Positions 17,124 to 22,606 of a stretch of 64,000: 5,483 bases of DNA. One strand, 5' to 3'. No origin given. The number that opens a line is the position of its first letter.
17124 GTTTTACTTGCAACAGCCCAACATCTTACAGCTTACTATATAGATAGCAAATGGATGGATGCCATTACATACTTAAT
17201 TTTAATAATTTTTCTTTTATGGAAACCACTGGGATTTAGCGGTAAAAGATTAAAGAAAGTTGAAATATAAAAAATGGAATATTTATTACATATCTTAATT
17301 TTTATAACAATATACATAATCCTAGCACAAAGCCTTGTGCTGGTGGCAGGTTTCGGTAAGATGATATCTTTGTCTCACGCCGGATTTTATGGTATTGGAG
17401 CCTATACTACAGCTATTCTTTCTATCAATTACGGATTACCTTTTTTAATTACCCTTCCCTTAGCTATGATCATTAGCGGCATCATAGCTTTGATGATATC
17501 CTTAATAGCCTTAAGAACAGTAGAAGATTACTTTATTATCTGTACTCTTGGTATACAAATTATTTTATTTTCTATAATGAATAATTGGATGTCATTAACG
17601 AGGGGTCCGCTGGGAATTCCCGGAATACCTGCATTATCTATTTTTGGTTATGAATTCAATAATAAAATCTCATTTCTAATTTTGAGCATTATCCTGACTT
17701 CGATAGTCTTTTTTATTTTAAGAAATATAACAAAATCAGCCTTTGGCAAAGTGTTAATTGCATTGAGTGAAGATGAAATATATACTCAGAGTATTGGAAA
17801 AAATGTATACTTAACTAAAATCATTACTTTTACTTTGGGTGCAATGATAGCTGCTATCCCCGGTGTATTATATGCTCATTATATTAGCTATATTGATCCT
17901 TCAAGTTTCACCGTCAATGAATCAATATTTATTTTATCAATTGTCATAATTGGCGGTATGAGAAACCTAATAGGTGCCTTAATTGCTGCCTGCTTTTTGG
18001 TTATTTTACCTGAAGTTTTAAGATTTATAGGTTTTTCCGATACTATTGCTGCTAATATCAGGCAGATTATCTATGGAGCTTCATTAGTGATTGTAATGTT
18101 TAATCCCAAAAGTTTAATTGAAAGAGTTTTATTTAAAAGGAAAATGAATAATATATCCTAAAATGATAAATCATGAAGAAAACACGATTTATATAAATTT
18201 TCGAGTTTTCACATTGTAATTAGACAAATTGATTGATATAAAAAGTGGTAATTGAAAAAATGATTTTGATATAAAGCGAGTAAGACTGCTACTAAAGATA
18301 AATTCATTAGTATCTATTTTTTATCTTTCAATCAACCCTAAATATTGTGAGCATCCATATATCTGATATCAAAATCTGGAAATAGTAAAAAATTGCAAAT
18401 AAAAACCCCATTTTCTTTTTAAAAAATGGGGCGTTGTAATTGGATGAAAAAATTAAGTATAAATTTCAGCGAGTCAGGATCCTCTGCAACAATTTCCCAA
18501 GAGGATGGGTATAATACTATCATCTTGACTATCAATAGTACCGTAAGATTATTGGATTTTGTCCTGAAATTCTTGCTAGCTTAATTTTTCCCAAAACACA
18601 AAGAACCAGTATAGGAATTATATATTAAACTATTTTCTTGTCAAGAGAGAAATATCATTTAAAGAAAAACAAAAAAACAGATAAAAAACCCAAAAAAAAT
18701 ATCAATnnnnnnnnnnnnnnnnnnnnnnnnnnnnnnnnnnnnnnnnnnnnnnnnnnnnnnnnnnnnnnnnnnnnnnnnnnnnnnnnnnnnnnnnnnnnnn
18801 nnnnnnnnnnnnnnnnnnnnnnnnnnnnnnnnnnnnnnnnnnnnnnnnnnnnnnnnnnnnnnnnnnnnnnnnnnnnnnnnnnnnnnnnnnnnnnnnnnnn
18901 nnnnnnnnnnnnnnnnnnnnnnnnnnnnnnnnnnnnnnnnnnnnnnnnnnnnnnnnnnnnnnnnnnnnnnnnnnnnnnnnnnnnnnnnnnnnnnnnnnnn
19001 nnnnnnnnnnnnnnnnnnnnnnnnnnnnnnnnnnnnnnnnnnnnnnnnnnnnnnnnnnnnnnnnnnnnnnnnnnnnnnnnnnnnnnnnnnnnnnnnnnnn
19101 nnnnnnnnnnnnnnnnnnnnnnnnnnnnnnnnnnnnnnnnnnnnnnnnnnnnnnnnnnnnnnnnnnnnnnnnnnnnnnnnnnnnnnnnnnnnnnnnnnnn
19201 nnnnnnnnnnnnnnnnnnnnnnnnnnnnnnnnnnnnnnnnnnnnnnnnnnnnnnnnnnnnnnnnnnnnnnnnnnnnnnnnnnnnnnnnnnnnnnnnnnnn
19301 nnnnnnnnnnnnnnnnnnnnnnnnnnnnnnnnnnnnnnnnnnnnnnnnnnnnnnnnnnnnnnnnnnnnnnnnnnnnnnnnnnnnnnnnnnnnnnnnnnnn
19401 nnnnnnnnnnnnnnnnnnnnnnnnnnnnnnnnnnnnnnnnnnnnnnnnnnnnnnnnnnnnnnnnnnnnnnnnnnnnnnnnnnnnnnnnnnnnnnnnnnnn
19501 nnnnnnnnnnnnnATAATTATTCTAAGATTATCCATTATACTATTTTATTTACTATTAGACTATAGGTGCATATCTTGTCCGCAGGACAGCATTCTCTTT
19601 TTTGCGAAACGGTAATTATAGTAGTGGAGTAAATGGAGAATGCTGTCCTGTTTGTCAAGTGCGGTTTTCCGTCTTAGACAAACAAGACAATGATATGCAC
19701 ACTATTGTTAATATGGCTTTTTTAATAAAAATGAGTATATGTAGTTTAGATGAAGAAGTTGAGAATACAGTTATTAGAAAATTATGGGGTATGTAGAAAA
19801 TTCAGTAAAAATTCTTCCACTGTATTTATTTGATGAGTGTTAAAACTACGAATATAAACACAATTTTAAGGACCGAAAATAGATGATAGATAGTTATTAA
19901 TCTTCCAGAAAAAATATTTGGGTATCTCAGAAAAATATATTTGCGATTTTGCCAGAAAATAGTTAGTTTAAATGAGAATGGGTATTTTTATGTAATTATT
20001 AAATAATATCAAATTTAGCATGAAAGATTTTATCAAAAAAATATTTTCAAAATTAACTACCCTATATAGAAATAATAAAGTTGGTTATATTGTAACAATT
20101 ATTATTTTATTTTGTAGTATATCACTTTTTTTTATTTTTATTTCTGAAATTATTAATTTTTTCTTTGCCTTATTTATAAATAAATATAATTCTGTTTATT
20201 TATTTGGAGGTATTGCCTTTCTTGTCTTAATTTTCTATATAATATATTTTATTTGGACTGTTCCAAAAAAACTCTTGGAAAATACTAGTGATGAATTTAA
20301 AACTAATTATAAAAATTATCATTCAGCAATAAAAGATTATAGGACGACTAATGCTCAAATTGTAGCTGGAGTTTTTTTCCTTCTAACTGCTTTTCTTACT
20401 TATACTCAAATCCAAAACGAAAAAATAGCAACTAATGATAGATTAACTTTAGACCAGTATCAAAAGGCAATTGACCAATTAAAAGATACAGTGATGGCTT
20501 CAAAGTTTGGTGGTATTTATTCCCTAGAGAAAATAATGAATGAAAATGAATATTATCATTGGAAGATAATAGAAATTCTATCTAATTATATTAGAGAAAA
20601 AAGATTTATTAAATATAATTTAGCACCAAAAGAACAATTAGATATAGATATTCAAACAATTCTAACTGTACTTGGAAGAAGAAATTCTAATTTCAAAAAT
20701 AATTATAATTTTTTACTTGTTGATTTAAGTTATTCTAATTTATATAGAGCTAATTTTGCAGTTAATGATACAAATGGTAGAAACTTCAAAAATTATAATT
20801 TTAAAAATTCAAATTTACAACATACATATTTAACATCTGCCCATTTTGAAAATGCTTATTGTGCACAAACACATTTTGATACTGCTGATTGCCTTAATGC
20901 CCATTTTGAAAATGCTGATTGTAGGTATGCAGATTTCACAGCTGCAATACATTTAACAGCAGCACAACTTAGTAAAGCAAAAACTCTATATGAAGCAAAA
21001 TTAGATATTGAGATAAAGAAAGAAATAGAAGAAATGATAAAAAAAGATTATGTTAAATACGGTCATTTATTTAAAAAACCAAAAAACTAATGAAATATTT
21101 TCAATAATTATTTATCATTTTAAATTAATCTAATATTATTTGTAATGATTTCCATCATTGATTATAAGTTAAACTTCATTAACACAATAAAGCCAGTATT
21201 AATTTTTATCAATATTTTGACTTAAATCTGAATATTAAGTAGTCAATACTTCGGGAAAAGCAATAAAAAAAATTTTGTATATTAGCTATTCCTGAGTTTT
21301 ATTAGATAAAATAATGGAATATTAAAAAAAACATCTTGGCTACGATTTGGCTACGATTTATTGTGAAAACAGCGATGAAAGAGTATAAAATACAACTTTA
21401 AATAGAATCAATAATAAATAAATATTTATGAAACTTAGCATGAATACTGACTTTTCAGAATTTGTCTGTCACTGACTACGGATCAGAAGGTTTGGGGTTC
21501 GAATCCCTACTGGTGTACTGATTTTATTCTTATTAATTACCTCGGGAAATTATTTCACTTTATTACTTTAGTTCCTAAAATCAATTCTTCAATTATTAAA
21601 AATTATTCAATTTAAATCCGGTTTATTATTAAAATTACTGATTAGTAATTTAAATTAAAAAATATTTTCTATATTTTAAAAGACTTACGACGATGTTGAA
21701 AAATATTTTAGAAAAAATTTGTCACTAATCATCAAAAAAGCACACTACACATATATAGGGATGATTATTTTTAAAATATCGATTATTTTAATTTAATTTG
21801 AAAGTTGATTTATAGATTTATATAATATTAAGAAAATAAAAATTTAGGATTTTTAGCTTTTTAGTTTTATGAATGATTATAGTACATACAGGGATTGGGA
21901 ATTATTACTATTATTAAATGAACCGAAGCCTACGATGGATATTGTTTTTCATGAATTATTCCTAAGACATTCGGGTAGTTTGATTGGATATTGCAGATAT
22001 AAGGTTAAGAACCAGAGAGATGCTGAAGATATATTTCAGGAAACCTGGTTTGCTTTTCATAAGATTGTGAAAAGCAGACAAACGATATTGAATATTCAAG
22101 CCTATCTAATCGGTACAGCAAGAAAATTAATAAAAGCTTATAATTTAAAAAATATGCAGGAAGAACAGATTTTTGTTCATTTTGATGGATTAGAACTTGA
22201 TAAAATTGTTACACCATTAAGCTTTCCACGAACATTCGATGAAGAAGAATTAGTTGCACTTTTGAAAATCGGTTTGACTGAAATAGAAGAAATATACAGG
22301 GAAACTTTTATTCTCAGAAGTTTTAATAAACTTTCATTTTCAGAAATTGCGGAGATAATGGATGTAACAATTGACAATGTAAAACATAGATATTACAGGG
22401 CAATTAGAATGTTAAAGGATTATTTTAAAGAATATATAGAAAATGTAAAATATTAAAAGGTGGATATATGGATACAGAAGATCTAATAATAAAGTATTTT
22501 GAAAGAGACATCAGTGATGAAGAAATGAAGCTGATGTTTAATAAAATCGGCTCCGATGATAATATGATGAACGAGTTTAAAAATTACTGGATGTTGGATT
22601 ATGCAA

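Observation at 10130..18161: Liv-type ABC importer operon carrying an embedded B12-radical SAM enzyme and a degenerate sigma54-type AAA+ protein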

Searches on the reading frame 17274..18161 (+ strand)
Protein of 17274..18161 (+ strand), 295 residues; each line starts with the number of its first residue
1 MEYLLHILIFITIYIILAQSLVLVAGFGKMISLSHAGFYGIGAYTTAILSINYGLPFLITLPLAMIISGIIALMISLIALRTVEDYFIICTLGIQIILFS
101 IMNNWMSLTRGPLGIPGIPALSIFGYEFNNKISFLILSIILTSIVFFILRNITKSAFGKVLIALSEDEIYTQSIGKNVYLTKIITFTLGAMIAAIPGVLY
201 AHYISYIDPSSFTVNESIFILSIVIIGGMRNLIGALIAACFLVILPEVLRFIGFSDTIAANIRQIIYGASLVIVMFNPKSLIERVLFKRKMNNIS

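Call 3: search_protein_families(library=pfam, proteins=[window:17274-18161:+], max_evalue=0.01)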
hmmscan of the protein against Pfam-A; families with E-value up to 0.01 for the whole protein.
window:17274-18161:+ (295 aa): 1 family
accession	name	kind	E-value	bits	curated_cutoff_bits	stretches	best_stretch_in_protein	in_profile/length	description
PF02653.21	BPD_transp_2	-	1.7e-39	136.1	26.8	1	4-275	2-269/269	Branched-chain amino acid transport system / permease component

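Call 4: search_protein_families(library=ncbifam, proteins=[window:17274-18161:+], max_evalue=0.01)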
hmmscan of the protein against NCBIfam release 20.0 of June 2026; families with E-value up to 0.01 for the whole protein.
window:17274-18161:+ (295 aa): 8 families
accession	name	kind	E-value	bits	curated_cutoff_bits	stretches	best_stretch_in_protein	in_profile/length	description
NF008450.0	PRK11301.1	subfamily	4.7e-45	154.8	366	2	126-282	255-406/418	high-affinity branched-chain amino acid ABC transporter permease LivM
TIGR03727.1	urea_t_UrtC_arc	equivalog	1.1e-26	93.7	575.55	1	12-282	58-338/369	urea ABC transporter, permease protein UrtC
TIGR03408.1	urea_trans_UrtC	equivalog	4.9e-23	82.3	296.2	1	57-279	88-308/313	urea ABC transporter permease subunit UrtC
TIGR03409.1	urea_trans_UrtB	equivalog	2.3e-13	50.5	250.3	1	5-282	5-286/291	urea ABC transporter permease subunit UrtB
TIGR03622.1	urea_t_UrtB_arc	equivalog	3.3e-08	33.2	374.25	1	6-251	6-250/284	urea ABC transporter, permease protein UrtB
NF011961.0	PRK15432.1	equivalog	2e-06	27.3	388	1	12-254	45-284/344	autoinducer 2 ABC transporter permease LsrC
NF008441.0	PRK11285.1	equivalog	3.3e-06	26.4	378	1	131-235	177-277/333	L-arabinose ABC transporter permease AraH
NF008011.0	PRK10740.1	equivalog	0.0022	17.7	379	1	12-274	20-291/308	high-affinity branched-chain amino acid ABC transporter permease LivH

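Call 11: search_protein_families(library=padloc, proteins=[window:17274-18161:+], max_evalue=0.01)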
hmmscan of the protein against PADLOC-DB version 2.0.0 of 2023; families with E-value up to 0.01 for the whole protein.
window:17274-18161:+ (295 aa): 0 families

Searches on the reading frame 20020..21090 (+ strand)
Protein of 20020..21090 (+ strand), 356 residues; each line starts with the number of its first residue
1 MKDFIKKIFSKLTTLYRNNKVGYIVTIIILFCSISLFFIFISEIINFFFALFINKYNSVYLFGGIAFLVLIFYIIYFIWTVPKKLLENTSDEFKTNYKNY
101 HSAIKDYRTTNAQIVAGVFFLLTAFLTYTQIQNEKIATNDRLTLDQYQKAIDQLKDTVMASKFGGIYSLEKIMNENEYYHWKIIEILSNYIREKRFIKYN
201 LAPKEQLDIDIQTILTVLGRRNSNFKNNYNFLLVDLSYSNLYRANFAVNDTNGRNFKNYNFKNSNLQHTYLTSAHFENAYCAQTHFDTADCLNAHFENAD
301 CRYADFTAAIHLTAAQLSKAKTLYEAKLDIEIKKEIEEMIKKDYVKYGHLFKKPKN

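Call 12: search_protein_families(library=pfam, proteins=[window:20020-21090:+], max_evalue=0.001)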
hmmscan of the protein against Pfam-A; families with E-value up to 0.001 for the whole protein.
window:20020-21090:+ (356 aa): 3 families
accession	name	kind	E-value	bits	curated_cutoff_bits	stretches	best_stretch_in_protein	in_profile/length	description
PF00805.28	Pentapeptide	-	9.5e-07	28.7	20.2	1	274-309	1-36/40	Pentapeptide repeats (8 copies)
PF13599.13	Pentapeptide_4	-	0.00019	21.8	38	1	256-309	8-61/78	Pentapeptide repeat region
PF06103.16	DUF948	-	0.00097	19.7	37.2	0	114-157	5-48/89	Bacterial protein of unknown function (DUF948)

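Call 39: search_protein_families(library=padloc, proteins=[window:20020-21090:+], max_evalue=0.001)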
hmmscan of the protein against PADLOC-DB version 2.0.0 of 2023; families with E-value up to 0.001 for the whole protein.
window:20020-21090:+ (356 aa): 0 families

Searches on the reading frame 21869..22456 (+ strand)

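Call 12: search_protein_families(library=pfam, proteins=[window:21869-22456:+], max_evalue=0.001)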
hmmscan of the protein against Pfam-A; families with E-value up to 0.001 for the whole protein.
window:21869-22456:+ (195 aa): 3 families
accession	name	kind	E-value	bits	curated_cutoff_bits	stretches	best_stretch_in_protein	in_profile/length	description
PF08281.18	Sigma70_r4_2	-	1.1e-09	38.2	25.7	1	139-182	11-54/54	Sigma-70, region 4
PF04542.20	Sigma70_r2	-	2.2e-07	31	24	1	30-90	1-63/71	Sigma-70 region 2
PF04545.22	Sigma70_r4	-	4.2e-05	23.4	24.1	1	143-183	9-49/50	Sigma-70, region 4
